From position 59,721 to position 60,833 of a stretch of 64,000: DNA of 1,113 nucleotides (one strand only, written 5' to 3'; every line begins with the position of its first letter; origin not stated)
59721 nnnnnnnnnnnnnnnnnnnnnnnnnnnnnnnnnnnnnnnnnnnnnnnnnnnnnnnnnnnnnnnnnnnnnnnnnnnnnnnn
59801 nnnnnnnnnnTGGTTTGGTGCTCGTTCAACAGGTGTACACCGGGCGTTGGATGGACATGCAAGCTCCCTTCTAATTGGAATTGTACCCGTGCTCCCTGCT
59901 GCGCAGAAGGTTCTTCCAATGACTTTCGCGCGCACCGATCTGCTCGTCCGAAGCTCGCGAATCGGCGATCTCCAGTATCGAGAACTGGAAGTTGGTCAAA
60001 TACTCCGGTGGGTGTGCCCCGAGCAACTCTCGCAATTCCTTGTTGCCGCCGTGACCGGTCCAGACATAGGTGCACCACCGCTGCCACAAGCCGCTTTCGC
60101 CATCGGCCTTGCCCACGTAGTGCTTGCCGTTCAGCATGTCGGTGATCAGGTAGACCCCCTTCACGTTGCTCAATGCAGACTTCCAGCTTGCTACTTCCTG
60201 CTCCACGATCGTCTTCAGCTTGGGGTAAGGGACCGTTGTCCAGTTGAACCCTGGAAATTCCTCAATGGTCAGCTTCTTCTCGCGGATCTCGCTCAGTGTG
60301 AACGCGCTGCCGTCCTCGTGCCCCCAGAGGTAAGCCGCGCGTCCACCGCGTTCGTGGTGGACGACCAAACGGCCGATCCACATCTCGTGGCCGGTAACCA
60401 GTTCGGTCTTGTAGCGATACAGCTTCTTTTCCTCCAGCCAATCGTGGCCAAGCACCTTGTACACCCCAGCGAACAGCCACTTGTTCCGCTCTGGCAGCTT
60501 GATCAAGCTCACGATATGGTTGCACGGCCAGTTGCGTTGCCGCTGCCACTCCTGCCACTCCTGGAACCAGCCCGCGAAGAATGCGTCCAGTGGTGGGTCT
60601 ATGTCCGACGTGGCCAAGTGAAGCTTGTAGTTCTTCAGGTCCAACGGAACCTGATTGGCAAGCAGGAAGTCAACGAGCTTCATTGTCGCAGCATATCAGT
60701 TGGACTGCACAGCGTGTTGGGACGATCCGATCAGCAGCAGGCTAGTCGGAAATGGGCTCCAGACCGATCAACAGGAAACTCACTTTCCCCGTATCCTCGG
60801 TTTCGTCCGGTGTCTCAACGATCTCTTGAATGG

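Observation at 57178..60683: Upf1-like SF1 helicase preceded by a small REase-like protein and a GIY-YIG nuclease (a 'split' helicase-nuclease module)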

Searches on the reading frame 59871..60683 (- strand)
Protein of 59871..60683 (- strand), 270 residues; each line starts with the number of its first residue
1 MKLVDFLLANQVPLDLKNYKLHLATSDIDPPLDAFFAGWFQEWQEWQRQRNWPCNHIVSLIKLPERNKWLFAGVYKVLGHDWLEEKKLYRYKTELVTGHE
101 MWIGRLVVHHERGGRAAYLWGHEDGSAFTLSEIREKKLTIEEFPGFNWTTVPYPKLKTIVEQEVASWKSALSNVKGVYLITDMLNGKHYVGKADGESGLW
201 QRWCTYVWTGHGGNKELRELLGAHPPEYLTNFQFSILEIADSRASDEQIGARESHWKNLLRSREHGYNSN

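Call 3: search_protein_families(library=pfam, proteins=[window:59871-60683:-], max_evalue=0.1)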
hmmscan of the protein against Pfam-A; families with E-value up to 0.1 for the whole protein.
window:59871-60683:- (270 aa): 2 families
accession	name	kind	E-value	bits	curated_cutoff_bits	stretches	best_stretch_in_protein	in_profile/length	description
PF01541.30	GIY-YIG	-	0.00069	20.3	22.6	1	175-268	2-78/78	GIY-YIG catalytic domain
PF19835.5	SegE_GIY-YIG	-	0.099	13.3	25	0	177-192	20-35/123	Putative endonuclease segE, GIY-YIG domain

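Call 4: search_protein_families(library=padloc, proteins=[window:59871-60683:-], max_evalue=0.1)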
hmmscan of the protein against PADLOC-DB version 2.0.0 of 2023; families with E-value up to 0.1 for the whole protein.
window:59871-60683:- (270 aa): 3 families
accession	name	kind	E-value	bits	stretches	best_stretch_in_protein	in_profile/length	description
PDLC03973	UzuA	-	3.2e-62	208.6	1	39-270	42-278/278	-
PDLC03974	UzuA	-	1.2e-42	144.5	1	94-270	134-310/310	-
PDLC03701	HEase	-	0.0067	14.3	1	176-268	4-91/271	homing endonuclease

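Call 5: search_protein_families(library=ncbifam, proteins=[window:59871-60683:-], max_evalue=0.1)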
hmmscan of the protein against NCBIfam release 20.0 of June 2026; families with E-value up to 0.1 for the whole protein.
window:59871-60683:- (270 aa): 2 families
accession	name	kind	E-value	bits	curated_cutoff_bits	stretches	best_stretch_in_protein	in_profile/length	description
TIGR01453.1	grpIintron_endo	subfamily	1.3e-07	31.9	56.05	1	175-268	2-86/215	group I intron endonuclease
NF009193.0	PRK12541.1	equivalog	0.044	14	171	0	134-174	73-113/161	RNA polymerase sigma factor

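Call 6: search_protein_families(library=phrogs, proteins=[window:59871-60683:-], max_evalue=0.1)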
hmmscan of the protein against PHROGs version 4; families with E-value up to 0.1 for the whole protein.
window:59871-60683:- (270 aa): 3 families
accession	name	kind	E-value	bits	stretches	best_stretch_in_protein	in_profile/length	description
phrog_26160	-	unknown function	1.5e-55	189.3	1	1-270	1-278/278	-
phrog_314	-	DNA, RNA and nucleotide metabolism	5.2e-06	26.7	1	176-268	180-261/574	homing endonuclease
phrog_447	-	other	0.011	16.6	0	176-193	28-45/148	NAD synthetase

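Call 58: search_dna_similar(query=window:59871-60683:-, collection=plasmids, mode=protein, max_rows=15)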
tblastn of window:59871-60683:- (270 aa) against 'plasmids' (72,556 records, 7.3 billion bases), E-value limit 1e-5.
Records with a match: 431; places in all: 435; records where one place covers at least 80% of the query: 334.
Best place of each record, by identity: <60% 431.
By first word of the organism name: Klebsiella 207; Enterobacter 69; Bacillus 33; Lactiplantibacillus 14; Alteromonas 7; Acinetobacter 7; Pediococcus 7; Sphingobium 7; Escherichia 6; Rhizobium 6; and 40 more.
By predicted mobility (MOB-suite, as given by PLSDB): non-mobilizable 258; conjugative 125; mobilizable 48.
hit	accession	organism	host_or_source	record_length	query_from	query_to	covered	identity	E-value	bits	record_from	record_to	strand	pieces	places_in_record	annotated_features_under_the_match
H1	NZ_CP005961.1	Pseudomonas mandelii JR-1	natural mineral water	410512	1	270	100%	41.8%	1e-54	196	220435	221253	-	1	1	GIY-YIG nuclease family protein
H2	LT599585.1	Pseudomonas veronii 1YdBTEX2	-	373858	1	270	100%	41.0%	2e-53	192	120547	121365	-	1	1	hypothetical protein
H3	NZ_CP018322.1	Alteromonas macleodii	Trichodesmium erythraeum IMS101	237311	12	270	96%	42.1%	4e-47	174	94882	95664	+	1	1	GIY-YIG nuclease family protein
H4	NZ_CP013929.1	Alteromonas mediterranea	seawater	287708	12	270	96%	42.1%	6e-47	174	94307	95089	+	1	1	GIY-YIG nuclease family protein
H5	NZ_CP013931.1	Alteromonas mediterranea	seawater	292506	12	270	96%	42.1%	6e-47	174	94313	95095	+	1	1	GIY-YIG nuclease family protein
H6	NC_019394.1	Alteromonas mediterranea DE1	-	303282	12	270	96%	42.1%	6e-47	174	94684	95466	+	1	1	GIY-YIG nuclease family protein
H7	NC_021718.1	Alteromonas mediterranea UM7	-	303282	12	270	96%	42.1%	6e-47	174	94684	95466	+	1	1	GIY-YIG nuclease family protein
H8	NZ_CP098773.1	Alteromonas macleodii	mixed culture,gracilaria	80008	12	270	96%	41.8%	2e-46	172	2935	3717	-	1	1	GIY-YIG nuclease family protein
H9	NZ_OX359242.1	Alteromonas macleodii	-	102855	12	270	96%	41.8%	4e-46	172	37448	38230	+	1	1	GIY-YIG nuclease family protein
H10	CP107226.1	Klebsiella pneumoniae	Homo sapiens,sputum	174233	1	270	100%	38.6%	2e-45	169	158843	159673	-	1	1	GIY-YIG nuclease family protein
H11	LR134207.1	Klebsiella pneumoniae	sputum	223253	1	270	100%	38.3%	2e-44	167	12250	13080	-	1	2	Uncharacterised protein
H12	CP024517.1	Klebsiella pneumoniae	Homo sapiens,rectal swab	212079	1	270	100%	38.3%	5e-44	166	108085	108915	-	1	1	hypothetical protein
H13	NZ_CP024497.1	Klebsiella pneumoniae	Homo sapiens,rectal swab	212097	1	270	100%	38.3%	5e-44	166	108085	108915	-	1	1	GIY-YIG nuclease family protein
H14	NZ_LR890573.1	Klebsiella pneumoniae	Homo sapiens,urine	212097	1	270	100%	38.3%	5e-44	166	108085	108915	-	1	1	GIY-YIG nuclease family protein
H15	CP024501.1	Klebsiella pneumoniae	Homo sapiens,rectal swab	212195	1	270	100%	38.3%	5e-44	166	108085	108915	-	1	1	hypothetical protein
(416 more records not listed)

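Call 59: search_dna_similar(query=window:59871-60683:-, collection=phages, mode=protein, max_rows=15)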
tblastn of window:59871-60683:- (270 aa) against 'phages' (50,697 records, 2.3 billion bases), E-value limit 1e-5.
Records with a match: 3; places in all: 3; records where one place covers at least 80% of the query: 2.
Best place of each record, by identity: <60% 3.
By first word of the organism name: Klebsiella 2; Bacteriophage 1.
By host as written in the record: Klebsiella pneumoniae ST13-OXA48 1; Klebsiella pneumoniae subsp. pneumoniae LC-1825/18 1; - 1.
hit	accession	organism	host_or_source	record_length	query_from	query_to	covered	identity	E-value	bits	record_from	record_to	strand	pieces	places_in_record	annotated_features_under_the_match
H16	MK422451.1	Klebsiella phage ST13-OXA48phi12.3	Klebsiella pneumoniae ST13-OXA48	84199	1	270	100%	37.6%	4e-43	162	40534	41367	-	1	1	GIY-YIG nuclease family protein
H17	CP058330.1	Klebsiella phage vB_Kpn_1825-KPC53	Klebsiella pneumoniae subsp. pneumoniae ...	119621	1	270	100%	37.6%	4e-43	162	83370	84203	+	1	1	record has no annotation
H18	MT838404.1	Bacteriophage sp.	human fecal samples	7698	164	270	40%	46.8%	1e-22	102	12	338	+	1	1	record has no annotation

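Call 60: get_annotated_region(hit=H1, flank=5000)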
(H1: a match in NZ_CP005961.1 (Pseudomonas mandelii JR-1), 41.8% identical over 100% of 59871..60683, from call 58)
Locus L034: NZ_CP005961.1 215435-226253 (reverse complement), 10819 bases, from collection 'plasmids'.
description: Pseudomonas mandelii JR-1 plasmid unnamed, complete sequence
organism: Pseudomonas mandelii JR-1 (NCBI taxid 1147786)
taxonomy: Bacteria; Pseudomonadota; Gammaproteobacteria; Pseudomonadales; Pseudomonadaceae; Pseudomonas; Pseudomonas mandelii; Pseudomonas mandelii JR-1
host: -; source: natural mineral water; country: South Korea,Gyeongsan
typing (MOB-suite, as given by PLSDB): non-mobilizable
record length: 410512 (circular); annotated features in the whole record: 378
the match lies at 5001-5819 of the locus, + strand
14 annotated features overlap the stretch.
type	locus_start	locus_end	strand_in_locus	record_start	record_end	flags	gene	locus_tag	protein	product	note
CDS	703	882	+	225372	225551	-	-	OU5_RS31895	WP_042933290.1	hypothetical protein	-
CDS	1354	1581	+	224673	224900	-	-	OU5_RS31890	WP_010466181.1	hypothetical protein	-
CDS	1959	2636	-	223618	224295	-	-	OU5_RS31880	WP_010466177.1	serine/threonine protein phosphatase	-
CDS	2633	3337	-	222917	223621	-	-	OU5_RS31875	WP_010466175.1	hypothetical protein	-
CDS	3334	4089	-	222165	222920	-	-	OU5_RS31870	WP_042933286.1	MarR family transcriptional regulator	-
CDS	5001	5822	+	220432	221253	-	-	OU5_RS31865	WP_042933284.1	GIY-YIG nuclease family protein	-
CDS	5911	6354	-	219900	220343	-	-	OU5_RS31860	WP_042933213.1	hypothetical protein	-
CDS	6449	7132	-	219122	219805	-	-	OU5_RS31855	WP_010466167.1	hypothetical protein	-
CDS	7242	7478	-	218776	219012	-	-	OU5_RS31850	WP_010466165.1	hypothetical protein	-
CDS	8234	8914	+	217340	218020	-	-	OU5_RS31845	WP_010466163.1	DNA restriction methylase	-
CDS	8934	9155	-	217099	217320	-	-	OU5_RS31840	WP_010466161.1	DUF2798 domain-containing protein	-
CDS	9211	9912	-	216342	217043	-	-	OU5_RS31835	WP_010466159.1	cysteine hydrolase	-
CDS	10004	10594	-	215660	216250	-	-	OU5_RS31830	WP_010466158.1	TetR/AcrR family transcriptional regulator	-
CDS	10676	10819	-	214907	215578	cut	-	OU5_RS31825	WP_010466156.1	GntR family transcriptional regulator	-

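Call 61: get_annotated_region(hit=H3, flank=5000)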
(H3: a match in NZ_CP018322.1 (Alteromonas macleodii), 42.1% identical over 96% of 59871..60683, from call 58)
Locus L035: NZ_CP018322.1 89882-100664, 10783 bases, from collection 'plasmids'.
description: Alteromonas macleodii strain Te101 plasmid pTE101a, complete sequence
organism: Alteromonas macleodii (NCBI taxid 28108)
taxonomy: Bacteria; Pseudomonadota; Gammaproteobacteria; Alteromonadales; Alteromonadaceae; Alteromonas; Alteromonas macleodii
host: -; source: Trichodesmium erythraeum IMS101; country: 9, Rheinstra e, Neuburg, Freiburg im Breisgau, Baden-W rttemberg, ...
typing (MOB-suite, as given by PLSDB): non-mobilizable; replicon rep_cluster_1371; mating-pair formation MPF_I
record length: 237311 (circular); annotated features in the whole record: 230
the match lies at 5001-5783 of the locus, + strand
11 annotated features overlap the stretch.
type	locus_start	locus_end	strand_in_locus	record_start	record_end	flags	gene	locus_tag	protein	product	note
CDS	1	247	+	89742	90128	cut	-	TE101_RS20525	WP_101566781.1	hypothetical protein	-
CDS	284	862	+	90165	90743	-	-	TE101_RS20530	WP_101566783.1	hypothetical protein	-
CDS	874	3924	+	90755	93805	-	-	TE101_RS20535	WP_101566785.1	hypothetical protein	-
CDS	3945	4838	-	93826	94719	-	-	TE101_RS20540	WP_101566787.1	DNA replication terminus site-binding protein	GO:0006274 - DNA replication termination [Evidence IEA]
CDS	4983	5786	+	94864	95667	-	-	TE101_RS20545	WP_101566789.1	GIY-YIG nuclease family protein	-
CDS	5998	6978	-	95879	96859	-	-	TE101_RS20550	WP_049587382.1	hypothetical protein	-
CDS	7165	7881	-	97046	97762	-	-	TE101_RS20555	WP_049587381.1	hypothetical protein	-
CDS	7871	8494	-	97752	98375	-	-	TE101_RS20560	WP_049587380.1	hypothetical protein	-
CDS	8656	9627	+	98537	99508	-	-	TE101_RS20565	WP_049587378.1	tyrosine-type recombinase/integrase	GO:0015074 - DNA integration [Evidence IEA]; GO:0006310 - DNA recombination [Evidence IEA]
CDS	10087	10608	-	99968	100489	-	-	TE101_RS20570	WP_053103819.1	hypothetical protein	-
CDS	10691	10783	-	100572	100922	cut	-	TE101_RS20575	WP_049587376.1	hypothetical protein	-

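Call 62: get_annotated_region(hit=H10, flank=5000)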
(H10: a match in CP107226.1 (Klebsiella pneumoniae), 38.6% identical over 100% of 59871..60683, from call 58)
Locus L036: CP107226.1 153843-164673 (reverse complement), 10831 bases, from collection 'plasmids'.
description: Klebsiella pneumoniae strain SJ25 plasmid pSJ25_1, complete sequence
organism: Klebsiella pneumoniae (NCBI taxid 573)
taxonomy: Bacteria; Pseudomonadota; Gammaproteobacteria; Enterobacterales; Enterobacteriaceae; Klebsiella; Klebsiella pneumoniae
host: -; source: Homo sapiens,sputum; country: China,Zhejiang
typing (MOB-suite, as given by PLSDB): mobilizable; replicon IncFIB; relaxase MOBH
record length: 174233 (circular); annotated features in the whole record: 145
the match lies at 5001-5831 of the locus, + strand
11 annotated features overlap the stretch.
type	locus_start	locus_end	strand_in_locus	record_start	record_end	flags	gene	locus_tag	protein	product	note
CDS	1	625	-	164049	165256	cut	-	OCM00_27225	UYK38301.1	IS3 family transposase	-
CDS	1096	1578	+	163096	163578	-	-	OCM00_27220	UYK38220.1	hypothetical protein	-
CDS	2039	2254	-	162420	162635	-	-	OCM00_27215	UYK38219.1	hypothetical protein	-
CDS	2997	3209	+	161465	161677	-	-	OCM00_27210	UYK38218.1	hypothetical protein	-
CDS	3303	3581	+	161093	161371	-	-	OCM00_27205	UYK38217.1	DUF1778 domain-containing protein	-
CDS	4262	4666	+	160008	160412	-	-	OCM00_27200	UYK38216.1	DUF2251 domain-containing protein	-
CDS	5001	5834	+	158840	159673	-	-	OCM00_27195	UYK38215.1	GIY-YIG nuclease family protein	-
CDS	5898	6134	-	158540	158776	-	-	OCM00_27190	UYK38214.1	hypothetical protein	-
CDS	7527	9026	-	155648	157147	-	-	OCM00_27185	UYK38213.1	kinase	-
CDS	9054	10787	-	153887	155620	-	-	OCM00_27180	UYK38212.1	protein phosphatase 2C domain-containing protein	-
CDS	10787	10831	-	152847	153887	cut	-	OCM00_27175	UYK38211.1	VWA domain-containing protein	-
